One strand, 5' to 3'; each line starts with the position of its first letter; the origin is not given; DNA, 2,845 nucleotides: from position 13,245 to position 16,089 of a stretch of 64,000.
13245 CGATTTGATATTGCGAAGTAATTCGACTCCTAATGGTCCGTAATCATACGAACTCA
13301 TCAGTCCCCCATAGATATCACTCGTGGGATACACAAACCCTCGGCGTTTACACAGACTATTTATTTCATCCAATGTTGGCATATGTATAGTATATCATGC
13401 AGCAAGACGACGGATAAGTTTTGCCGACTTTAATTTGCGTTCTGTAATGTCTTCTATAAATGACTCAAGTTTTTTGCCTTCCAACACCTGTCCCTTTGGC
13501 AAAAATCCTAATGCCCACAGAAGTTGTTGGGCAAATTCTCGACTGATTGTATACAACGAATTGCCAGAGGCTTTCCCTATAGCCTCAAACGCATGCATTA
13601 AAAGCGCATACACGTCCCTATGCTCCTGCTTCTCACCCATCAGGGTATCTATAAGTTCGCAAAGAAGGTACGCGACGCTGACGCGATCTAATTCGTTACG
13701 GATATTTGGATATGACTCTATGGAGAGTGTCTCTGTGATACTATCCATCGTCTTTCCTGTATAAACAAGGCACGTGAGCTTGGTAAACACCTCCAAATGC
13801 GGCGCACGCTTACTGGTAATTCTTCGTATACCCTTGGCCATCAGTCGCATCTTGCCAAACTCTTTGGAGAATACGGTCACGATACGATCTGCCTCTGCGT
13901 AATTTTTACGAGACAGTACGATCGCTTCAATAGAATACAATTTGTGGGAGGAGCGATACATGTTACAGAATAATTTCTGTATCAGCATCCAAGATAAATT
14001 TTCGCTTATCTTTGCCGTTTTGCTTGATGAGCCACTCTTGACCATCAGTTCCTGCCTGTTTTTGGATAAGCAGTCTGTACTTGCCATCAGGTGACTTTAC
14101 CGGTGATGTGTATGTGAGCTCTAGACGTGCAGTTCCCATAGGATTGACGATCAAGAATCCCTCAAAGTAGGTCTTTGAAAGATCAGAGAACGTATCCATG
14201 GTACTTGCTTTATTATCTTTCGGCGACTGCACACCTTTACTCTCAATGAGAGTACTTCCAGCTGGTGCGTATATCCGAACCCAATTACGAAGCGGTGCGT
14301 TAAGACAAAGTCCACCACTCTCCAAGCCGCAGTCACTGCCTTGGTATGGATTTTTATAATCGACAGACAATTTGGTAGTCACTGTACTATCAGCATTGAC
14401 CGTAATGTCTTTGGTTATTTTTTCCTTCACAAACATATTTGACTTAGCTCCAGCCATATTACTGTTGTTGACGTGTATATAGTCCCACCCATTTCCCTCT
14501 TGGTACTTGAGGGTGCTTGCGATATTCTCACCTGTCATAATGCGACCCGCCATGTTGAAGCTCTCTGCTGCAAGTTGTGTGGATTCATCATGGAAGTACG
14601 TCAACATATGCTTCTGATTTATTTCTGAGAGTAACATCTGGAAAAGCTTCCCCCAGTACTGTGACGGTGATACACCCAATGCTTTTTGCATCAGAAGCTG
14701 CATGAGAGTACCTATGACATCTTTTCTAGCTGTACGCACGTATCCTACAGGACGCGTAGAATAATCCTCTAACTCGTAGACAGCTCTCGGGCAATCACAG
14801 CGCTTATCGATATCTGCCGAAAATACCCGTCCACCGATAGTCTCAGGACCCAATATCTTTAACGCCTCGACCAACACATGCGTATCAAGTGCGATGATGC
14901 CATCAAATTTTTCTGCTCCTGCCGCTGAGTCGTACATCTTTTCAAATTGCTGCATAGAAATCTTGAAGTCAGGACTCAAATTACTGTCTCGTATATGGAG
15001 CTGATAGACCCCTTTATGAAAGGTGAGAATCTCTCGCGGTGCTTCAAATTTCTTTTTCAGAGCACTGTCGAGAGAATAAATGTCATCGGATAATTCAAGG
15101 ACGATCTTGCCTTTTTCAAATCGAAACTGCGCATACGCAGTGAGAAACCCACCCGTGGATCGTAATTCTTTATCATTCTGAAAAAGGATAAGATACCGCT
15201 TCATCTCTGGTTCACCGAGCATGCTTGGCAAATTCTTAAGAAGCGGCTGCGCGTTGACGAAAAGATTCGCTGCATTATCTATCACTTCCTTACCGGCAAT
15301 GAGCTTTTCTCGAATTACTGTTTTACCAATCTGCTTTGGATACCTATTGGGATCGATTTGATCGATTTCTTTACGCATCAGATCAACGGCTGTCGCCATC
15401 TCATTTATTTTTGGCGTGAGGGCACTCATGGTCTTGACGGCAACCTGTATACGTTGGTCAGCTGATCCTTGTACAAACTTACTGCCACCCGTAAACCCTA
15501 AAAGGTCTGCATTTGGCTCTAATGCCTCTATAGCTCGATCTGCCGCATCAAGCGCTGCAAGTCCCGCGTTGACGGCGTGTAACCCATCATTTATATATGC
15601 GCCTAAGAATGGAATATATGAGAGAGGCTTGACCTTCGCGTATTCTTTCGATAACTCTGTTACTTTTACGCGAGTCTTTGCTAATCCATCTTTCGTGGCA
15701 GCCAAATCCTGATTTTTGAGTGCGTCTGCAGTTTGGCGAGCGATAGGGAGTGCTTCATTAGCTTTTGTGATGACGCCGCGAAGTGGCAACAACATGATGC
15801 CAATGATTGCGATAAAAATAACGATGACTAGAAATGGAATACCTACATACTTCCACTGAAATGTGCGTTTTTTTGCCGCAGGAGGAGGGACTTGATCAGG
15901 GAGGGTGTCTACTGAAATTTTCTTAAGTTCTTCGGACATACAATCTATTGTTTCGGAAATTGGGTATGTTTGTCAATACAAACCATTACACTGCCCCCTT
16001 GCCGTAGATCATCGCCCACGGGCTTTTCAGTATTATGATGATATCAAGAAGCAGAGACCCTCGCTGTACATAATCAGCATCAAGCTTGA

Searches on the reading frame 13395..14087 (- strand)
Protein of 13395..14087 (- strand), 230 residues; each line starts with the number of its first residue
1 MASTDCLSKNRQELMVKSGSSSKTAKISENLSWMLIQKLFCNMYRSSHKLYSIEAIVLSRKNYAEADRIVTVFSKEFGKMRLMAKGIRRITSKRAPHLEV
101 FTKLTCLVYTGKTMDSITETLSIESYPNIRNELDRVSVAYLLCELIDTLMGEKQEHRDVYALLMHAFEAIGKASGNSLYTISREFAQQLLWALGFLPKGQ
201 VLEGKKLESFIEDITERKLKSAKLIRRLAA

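Call 68: search_protein_families(library=pfam, proteins=[window:13395-14087:-], max_evalue=0.001)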
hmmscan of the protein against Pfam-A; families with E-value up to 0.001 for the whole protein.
window:13395-14087:- (230 aa): 2 families
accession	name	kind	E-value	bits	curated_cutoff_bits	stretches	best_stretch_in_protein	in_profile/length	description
PF11967.14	RecO_N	-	8.8e-21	74.2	27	1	51-126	4-80/80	Recombination protein O N terminal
PF02565.21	RecO_C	-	7.4e-08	32.7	22.1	1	130-197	1-66/157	Recombination protein O C terminal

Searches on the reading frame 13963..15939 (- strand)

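Call 12: search_protein_families(library=pfam, proteins=[window:13963-15939:-], max_evalue=0.001)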
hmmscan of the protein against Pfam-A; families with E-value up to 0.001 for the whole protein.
window:13963-15939:- (658 aa): 1 family
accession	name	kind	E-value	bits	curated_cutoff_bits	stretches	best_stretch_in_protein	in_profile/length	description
PF13196.11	DUF4012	-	3.7e-21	76.6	28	1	247-372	4-129/144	Protein of unknown function (DUF4012)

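Call 82: search_protein_families(library=ncbifam, proteins=[window:13963-15939:-], max_evalue=0.01)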
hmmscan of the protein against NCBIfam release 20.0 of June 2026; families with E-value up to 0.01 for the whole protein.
window:13963-15939:- (658 aa): 0 families
